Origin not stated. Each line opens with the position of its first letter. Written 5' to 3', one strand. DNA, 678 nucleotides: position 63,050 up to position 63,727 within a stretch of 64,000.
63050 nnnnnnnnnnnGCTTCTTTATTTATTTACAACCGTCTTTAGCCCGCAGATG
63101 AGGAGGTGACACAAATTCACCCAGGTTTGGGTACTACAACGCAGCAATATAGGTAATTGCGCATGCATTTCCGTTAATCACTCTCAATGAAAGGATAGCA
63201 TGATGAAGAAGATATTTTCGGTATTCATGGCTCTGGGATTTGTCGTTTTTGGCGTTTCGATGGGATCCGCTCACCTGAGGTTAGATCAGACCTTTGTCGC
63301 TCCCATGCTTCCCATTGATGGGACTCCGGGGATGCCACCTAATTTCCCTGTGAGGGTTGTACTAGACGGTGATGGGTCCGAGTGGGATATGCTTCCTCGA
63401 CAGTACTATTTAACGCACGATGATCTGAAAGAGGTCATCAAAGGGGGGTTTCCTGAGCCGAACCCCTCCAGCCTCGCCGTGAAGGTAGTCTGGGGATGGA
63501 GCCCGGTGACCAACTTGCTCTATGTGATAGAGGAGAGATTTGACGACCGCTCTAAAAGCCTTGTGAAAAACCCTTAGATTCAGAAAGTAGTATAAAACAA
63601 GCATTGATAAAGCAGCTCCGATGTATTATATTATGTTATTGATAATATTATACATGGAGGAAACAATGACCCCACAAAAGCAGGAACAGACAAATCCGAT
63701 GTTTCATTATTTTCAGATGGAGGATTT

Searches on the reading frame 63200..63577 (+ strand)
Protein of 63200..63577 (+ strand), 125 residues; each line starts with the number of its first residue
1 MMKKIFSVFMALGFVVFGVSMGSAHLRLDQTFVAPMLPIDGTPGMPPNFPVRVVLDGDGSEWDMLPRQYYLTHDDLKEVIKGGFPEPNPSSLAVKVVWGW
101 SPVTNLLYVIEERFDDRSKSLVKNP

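Call 64: find_encoding_contigs(protein=window:63200-63577:+, flank=10000, max_places=3)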
Protein window:63200-63577:+ (125 aa): no gene with exactly this product is on record in the collection.
